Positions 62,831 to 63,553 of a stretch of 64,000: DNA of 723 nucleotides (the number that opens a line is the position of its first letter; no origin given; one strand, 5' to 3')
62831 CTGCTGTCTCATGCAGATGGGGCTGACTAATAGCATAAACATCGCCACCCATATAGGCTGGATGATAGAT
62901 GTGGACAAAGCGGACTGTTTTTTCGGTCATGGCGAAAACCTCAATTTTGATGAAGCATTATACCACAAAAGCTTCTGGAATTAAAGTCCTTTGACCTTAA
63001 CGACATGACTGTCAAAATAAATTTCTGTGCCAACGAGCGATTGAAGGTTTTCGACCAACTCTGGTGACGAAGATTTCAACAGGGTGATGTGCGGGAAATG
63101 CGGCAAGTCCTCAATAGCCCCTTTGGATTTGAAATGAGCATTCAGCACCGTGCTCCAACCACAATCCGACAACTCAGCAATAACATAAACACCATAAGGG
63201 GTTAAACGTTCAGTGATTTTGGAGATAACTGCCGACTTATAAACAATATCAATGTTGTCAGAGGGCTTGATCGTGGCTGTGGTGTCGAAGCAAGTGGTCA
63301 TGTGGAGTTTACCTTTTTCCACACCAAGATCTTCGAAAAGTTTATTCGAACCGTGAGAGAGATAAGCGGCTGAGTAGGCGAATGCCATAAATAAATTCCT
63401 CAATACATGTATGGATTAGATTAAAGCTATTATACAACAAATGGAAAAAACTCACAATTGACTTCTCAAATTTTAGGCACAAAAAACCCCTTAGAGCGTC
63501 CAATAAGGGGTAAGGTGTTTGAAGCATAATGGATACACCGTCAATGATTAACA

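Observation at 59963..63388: Distributed RNA heal-and-seal toolkit: kinase-only Pnk-like protein plus 2H phosphoesterase(s) plus ligases plus tRNAs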

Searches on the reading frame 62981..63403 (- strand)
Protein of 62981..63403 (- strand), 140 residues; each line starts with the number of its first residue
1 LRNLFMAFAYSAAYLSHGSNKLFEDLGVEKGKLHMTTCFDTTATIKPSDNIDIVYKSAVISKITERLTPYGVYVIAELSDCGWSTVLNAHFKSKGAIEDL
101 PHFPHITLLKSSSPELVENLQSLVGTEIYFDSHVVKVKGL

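Call 6: search_protein_families(library=pfam, proteins=[window:62981-63403:-], max_evalue=1)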
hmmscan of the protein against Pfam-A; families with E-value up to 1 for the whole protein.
window:62981-63403:- (140 aa): 1 family
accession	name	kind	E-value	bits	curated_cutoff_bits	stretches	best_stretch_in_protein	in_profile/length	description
PF14654.11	Epiglycanin_C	-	0.2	12.3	27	1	1-35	41-78/91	Mucin, cleavage site, TM and cytoplasmic tail region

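Call 7: search_protein_families(library=phrogs, proteins=[window:62981-63403:-], max_evalue=0.01)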
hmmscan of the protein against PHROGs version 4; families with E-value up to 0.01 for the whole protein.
window:62981-63403:- (140 aa): 1 family
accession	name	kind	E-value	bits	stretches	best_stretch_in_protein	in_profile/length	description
phrog_755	-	DNA, RNA and nucleotide metabolism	0.00011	22.8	1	26-135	30-145/156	RNA ligase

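Call 15: search_solved_structures(query=window:62981-63388:-, max_evalue=10)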
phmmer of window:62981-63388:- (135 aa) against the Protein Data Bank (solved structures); distinct sequences matched with E-value up to 10: 2.
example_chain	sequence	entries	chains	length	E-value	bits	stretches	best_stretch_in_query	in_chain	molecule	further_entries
2gk1_I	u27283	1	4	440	0.91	13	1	73-110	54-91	Beta-hexosaminidase subunit alpha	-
2gjx_A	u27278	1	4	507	1.2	12.6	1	73-110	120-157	Beta-hexosaminidase alpha chain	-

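Call 17: search_protein_families(library=ncbifam, proteins=[window:62981-63403:-], max_evalue=1)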
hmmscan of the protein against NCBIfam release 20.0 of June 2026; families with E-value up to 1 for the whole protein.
window:62981-63403:- (140 aa): 1 family
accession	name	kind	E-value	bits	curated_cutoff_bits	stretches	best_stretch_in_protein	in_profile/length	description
NF047721.1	ToxDrgExpTdeA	equivalog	0.12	11.3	550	1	43-112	242-311/455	toxin/drug exporter TdeA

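Call 18: find_homologous_proteins(query=window:62981-63403:-, max_evalue=0.01)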
Query window:62981-63403:- (140 aa): 18 proteins with E <= 0.01 among 30 candidates.
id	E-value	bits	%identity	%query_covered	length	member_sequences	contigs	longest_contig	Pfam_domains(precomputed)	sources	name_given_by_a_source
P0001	8.3e-82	290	96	96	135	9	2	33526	-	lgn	-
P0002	5.8e-77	274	93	96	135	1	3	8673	-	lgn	-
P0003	8.1e-75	267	89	88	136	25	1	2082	-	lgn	-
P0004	1.9e-72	260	87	89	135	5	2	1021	-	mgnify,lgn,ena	mgnify:FL=1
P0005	1.7e-69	250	85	89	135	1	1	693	-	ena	-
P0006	3.2e-67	243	81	96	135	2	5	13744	-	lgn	-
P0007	7.5e-65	235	80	96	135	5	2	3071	-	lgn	-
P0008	1.6e-61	224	77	96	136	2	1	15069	-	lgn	-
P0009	1.8e-61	224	75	89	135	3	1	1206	-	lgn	-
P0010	5.3e-59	216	72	96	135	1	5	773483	-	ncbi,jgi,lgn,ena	jgi:hypothetical protein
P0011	7.3e-59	216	73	96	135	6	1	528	-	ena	-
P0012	2.5e-56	207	72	96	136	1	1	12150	PF23474.2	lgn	-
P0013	7.1e-52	193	71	90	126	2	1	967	-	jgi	jgi:hypothetical protein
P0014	2.7e-38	149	59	95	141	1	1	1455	PF23474.2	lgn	-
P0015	3.9e-38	149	59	95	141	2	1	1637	PF23474.2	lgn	-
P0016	3.8e-26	110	42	94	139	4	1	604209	-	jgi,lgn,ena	-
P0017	2.1e-24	104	42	94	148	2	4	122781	-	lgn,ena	-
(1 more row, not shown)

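Call 20: search_protein_families(library=pfam, proteins=[P0012, P0014, P0016, P0017, P0010], max_evalue=1)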
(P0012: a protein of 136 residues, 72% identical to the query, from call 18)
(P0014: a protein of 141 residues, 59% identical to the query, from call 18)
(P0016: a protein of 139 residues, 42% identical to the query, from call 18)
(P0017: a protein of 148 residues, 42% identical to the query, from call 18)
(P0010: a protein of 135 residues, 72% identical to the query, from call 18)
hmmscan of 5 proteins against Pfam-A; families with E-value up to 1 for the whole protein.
P0012 (136 aa): 3 families
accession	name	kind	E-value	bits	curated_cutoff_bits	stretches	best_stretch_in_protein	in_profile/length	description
PF23474.1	Acb1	-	9.3e-06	25.9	27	1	15-118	21-122/144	Anti-CBASS protein Acb1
PF02834.22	LigT_PEase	-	0.08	13.6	23.3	0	85-119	20-53/87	LigT like Phosphoesterase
PF17849.7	OB_Dis3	-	0.12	12.9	22.8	1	45-78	27-63/77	Dis3-like cold-shock domain 2 (CSD2)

P0014 (141 aa): 4 families
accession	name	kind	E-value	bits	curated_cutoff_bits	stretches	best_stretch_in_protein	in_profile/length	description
PF23474.1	Acb1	-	9.1e-06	25.9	27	1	22-117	29-122/144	Anti-CBASS protein Acb1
PF02834.22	LigT_PEase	-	0.012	16.2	23.3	1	82-139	18-78/87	LigT like Phosphoesterase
PF07763.18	FEZ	-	0.015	15.5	28.1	1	29-115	12-97/240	FEZ-like protein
PF06050.19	HGD-D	-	0.016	15.2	28.4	1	72-126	62-120/342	2-hydroxyglutaryl-CoA dehydratase, D-component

P0016 (139 aa): 0 families

P0017 (148 aa): 1 family
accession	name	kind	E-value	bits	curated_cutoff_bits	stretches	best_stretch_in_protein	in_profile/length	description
PF23474.1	Acb1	-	0.15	12.2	27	1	24-117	30-120/144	Anti-CBASS protein Acb1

P0010 (135 aa): 2 families
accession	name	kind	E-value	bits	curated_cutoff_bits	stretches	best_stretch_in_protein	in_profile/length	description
PF23474.1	Acb1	-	2.6e-05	24.4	27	1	22-117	29-122/144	Anti-CBASS protein Acb1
PF02834.22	LigT_PEase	-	0.14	12.8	23.3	1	83-116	19-54/87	LigT like Phosphoesterase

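Call 22: find_encoding_contigs(protein=P0010, flank=10000, max_places=3)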
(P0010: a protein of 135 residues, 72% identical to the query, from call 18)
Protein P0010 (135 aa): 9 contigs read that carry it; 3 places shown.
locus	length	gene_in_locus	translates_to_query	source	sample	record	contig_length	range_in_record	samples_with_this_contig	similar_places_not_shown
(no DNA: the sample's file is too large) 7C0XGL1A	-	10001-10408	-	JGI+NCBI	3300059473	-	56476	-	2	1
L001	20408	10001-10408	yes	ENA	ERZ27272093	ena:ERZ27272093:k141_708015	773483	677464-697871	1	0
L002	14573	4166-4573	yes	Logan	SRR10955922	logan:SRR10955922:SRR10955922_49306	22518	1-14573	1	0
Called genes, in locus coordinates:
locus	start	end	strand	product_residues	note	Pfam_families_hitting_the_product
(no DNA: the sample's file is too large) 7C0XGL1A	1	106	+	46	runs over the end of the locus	-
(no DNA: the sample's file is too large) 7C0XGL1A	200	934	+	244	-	-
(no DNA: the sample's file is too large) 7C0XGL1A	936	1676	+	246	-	-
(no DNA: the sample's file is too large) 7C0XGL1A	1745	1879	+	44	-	-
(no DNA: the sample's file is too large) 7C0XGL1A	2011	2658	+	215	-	-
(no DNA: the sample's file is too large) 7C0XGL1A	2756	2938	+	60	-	-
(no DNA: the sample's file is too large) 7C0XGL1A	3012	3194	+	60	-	-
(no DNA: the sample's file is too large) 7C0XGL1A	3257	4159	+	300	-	-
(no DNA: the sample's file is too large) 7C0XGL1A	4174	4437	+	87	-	-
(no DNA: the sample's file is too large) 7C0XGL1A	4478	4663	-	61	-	-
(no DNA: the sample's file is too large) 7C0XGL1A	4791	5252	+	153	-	-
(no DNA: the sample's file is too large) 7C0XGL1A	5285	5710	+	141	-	-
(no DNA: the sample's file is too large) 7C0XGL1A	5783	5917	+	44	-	-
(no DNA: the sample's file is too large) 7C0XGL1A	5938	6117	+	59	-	-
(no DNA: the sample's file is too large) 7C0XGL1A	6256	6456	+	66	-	PF21841:DUF6900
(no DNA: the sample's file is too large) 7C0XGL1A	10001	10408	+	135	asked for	-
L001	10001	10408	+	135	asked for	-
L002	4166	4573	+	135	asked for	-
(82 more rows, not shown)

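Call 23: find_encoding_contigs(protein=P0016, flank=8000, max_places=2)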
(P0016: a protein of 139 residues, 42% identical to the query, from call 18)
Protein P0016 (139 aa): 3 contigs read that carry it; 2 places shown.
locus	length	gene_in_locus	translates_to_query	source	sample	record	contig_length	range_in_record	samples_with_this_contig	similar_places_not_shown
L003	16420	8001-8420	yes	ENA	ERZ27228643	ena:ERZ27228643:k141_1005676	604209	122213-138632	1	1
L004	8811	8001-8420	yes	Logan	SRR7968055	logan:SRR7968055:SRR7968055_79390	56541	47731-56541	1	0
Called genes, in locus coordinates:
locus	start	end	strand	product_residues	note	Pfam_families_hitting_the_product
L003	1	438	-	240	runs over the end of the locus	-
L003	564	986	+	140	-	-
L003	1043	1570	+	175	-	-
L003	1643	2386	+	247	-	-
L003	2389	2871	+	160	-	-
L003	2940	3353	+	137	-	-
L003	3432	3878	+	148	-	-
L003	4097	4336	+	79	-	-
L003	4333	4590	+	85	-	-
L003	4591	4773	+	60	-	-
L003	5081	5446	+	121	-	-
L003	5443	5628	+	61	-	-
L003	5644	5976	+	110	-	-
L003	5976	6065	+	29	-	-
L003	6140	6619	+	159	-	-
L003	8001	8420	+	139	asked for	-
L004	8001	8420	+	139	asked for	-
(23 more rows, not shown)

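Call 24: find_encoding_contigs(protein=P0017, flank=8000, max_places=2)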
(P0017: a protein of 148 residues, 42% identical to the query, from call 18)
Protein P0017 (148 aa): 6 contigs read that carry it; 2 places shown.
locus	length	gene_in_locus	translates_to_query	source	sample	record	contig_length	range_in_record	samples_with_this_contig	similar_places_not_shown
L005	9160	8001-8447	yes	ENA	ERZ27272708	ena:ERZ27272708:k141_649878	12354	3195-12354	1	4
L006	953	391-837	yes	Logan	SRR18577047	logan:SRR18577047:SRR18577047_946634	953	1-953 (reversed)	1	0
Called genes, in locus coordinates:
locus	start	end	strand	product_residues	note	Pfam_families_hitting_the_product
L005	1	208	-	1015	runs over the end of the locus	PF02367:TsaE (faint), PF01078:Mg_chelatase (faint), PF05496:RuvB_N (faint), PF13191:AAA_16 (faint), PF00004:AAA (weak), PF00004:AAA, PF17862:AAA_lid_3 (weak), PF01434:Peptidase_M41, +7 more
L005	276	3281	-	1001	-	PF00004:AAA, PF07728:AAA_5 (weak)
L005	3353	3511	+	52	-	-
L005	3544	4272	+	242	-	-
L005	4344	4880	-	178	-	-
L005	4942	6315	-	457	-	-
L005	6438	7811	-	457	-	-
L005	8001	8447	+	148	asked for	-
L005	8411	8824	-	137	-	-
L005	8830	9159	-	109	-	?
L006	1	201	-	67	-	?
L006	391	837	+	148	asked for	-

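Call 27: search_dna_similar(query=window:62981-63388:-, collection=phages, mode=protein, max_evalue=1, max_rows=30)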
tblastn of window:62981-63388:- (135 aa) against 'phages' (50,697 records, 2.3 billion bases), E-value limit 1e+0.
Records with a match: 13; places in all: 13; records where one place covers at least 80% of the query: 12.
Best place of each record, by identity: <60% 13.
By first word of the organism name: Pseudomonas 13.
By host as written in the record: Pseudomonas aeruginosa 11; Pseudomonas aeruginosa PA14 1; Pseudomonas aeruginosa PAO-1 1.
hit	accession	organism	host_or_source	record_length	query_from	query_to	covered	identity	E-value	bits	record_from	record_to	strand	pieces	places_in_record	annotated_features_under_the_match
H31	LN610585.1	Pseudomonas phage vB_PaeS_PAO1_Ab20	Pseudomonas aeruginosa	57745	1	128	95%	30.1%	9e-8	55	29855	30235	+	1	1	record has no annotation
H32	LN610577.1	Pseudomonas phage vB_PaeS_PAO1_Ab18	Pseudomonas aeruginosa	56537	1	128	95%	29.3%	2e-8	57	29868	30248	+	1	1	ORF42: hypothetical protein | ORF41: hypothetical protein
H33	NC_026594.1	Pseudomonas phage vB_PaeS_PAO1_Ab18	Pseudomonas aeruginosa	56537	1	128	95%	29.3%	2e-8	57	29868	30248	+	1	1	ORF42: RNA ligase | ORF41: hypothetical protein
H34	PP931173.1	Pseudomonas phage PAKlein3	Pseudomonas aeruginosa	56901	1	128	95%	26.7%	5e-6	50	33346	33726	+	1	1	hypothetical protein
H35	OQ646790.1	Pseudomonas phage PA_LZ03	Pseudomonas aeruginosa PA14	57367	1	128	95%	26.3%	2e-6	51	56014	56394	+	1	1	hypothetical protein (x2)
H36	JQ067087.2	Pseudomonas phage PaMx11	Pseudomonas aeruginosa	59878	1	128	95%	26.3%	1e-5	49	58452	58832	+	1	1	hypothetical protein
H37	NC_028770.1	Pseudomonas phage PaMx11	Pseudomonas aeruginosa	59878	1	128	95%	26.3%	1e-5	49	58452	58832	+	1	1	hypothetical protein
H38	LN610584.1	Pseudomonas phage vB_PaeS_PAO1_Ab19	Pseudomonas aeruginosa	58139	1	128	95%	25.9%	9e-7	52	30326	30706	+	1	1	record has no annotation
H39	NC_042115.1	Pseudomonas phage vB_PaeS_PAO1_Ab19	Pseudomonas aeruginosa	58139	1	128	95%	25.9%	9e-7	52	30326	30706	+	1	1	RNA ligase | Histone acetyltransferase type B catalytic subunit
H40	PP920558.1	Pseudomonas phage Lucjan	Pseudomonas aeruginosa PAO-1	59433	1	128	95%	25.4%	2e-6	51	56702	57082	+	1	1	hypothetical protein (x2)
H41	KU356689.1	Pseudomonas phage ZC01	Pseudomonas aeruginosa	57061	1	128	95%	25.2%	4e-4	44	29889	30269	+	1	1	hypothetical protein (x2)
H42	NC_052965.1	Pseudomonas phage ZC01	Pseudomonas aeruginosa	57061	1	128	95%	25.2%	4e-4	44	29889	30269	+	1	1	RNA ligase | hypothetical protein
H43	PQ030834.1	Pseudomonas phage phiW8-1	Pseudomonas aeruginosa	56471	53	128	56%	23.7%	4e-1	35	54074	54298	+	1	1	record has no annotation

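Call 38: predict_structure(alignment_id=A2)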
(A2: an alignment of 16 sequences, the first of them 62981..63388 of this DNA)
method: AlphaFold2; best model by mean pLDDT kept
length: 135 residues; sequences in the alignment: 16
mean_pLDDT: 92.7   pTM: 0.85
mean pLDDT of the five models: 92.7, 89.5, 87.5, 83.9, 79.8
residues with pLDDT >= 90: 108; 70-90: 26; 50-70: 1; < 50: 0
segments of 3 or more residues with pLDDT < 50: none
pLDDT, mean of each block of 10 residues (from residue 1): 93 96 91 91 85 97 93 95 92 89 95 97 96 83
secondary structure, 60 per line:
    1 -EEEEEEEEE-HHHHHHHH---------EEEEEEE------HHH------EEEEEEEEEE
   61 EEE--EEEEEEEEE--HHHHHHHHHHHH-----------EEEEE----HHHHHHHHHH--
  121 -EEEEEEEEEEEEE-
elements in order: E2-10 H12-19 E29-35 E51-63 E66-74 H77-88 E100-104 H109-118 E122-134

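Call 43: search_solved_structures(query=A2, max_evalue=10, show_alignments=2)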
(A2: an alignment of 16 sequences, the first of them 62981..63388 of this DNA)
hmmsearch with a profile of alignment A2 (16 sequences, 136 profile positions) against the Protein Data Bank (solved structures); distinct sequences matched with E-value up to 10: 6.
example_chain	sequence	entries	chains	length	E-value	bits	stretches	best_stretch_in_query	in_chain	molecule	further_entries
8als_A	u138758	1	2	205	0.41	13.9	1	88-121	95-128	Glutathione S-transferase class-mu 28 kDa isozyme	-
8bhz_A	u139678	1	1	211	0.43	13.9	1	88-121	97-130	Glutathione S-transferase class-mu 28 kDa isozyme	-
9q2g_A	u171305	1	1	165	0.51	13.6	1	27-116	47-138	Anti-CBASS protein Acb1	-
7vxu_C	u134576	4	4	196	0.98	12.7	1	38-81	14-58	Complex I-20kD | NADH dehydrogenase [ubiquinone] iron-sulfur protein 7, mitochondrial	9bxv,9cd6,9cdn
7t26_A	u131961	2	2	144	1.3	12.3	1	26-105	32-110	Acb1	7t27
9ce2_I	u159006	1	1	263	1.6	12.1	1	37-81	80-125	NADH dehydrogenase [ubiquinone] iron-sulfur protein 7, mitochondrial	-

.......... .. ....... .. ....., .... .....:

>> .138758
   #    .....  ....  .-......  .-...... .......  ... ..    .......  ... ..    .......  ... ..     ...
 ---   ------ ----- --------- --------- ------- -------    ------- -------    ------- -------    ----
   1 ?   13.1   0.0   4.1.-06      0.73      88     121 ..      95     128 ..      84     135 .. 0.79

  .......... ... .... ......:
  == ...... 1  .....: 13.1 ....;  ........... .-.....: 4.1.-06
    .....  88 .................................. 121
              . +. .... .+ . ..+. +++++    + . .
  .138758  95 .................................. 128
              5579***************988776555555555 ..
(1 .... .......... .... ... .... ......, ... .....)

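Call 63: search_solved_structures(query=A2, max_evalue=2, show_alignments=5)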
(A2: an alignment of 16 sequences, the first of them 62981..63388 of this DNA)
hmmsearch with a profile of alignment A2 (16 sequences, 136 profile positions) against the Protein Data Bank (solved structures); distinct sequences matched with E-value up to 2: 6.
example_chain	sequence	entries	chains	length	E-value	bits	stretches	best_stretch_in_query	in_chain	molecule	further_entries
8als_A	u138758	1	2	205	0.41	13.9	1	88-121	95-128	Glutathione S-transferase class-mu 28 kDa isozyme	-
8bhz_A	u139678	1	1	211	0.43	13.9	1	88-121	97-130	Glutathione S-transferase class-mu 28 kDa isozyme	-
9q2g_A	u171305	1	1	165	0.51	13.6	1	27-116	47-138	Anti-CBASS protein Acb1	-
7vxu_C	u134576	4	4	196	0.98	12.7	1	38-81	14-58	Complex I-20kD | NADH dehydrogenase [ubiquinone] iron-sulfur protein 7, mitochondrial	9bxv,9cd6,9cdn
7t26_A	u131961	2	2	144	1.3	12.3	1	26-105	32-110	Acb1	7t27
9ce2_I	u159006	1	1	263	1.6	12.1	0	37-81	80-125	NADH dehydrogenase [ubiquinone] iron-sulfur protein 7, mitochondrial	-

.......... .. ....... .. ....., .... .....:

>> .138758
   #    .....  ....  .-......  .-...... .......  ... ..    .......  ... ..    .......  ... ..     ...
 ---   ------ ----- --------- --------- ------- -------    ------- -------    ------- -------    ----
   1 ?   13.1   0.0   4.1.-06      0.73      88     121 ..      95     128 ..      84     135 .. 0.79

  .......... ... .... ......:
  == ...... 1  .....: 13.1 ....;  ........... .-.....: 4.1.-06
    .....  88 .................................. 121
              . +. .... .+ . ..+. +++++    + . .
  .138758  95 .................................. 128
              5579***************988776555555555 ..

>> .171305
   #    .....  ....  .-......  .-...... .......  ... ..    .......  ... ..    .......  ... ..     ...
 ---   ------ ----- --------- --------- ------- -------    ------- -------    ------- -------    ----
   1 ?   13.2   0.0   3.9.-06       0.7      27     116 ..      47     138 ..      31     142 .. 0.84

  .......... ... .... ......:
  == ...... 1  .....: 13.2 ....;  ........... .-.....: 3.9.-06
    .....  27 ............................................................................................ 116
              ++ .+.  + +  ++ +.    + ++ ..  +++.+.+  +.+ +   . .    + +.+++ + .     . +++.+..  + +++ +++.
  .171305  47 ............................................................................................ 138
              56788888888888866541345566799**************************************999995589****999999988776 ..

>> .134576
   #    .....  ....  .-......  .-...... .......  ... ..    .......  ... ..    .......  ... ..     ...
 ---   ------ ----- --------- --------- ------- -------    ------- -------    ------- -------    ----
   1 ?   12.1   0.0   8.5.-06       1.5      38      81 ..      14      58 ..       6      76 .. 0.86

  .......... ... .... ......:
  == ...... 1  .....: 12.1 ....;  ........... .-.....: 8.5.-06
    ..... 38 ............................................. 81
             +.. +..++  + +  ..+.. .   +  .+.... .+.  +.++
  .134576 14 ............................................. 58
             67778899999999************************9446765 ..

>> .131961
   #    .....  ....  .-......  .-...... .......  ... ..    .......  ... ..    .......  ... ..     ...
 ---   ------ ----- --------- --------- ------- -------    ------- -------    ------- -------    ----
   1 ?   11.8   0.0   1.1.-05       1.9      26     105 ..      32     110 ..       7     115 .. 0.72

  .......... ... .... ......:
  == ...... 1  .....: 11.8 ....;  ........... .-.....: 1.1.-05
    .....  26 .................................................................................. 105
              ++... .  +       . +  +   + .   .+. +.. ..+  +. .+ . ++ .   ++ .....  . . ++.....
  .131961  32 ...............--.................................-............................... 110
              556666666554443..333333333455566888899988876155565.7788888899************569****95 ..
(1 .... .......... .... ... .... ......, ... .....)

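Call 74: search_protein_representatives(alignment_id=A2)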
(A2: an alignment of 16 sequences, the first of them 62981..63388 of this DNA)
Query: 16 sequences, 136 profile positions. Proteins with E-value up to 0.001 (for the whole library): 45; up to 1e-10: 33; up to 1e-30: 9. The best 45 are listed.
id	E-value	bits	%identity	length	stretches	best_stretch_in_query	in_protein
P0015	7.9e-63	226.8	-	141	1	1-136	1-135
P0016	9.0e-58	210.4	-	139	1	1-136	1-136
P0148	7.3e-51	188.0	-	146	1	2-134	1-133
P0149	1.1e-48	181.0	-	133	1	2-134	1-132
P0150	3.0e-48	179.6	-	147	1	1-134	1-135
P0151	1.1e-44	168.1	-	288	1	16-136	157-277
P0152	4.2e-38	146.7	-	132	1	5-132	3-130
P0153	5.2e-35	136.7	-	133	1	5-133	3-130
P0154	9.2e-33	129.4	-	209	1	4-130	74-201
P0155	1.8e-30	122.0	-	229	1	3-129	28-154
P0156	1.4e-29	119.1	-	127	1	6-129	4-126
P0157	4.3e-29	117.5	-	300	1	5-129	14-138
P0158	5.5e-29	117.2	-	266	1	5-129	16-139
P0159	1.1e-28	116.2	-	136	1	5-132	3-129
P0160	3.3e-27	111.4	-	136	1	1-129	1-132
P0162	8.4e-26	106.9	-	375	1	4-129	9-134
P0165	4.7e-23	98.0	-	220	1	6-130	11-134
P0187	4.0e-05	39.9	-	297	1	16-130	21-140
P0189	3.2e-04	37.0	-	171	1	5-128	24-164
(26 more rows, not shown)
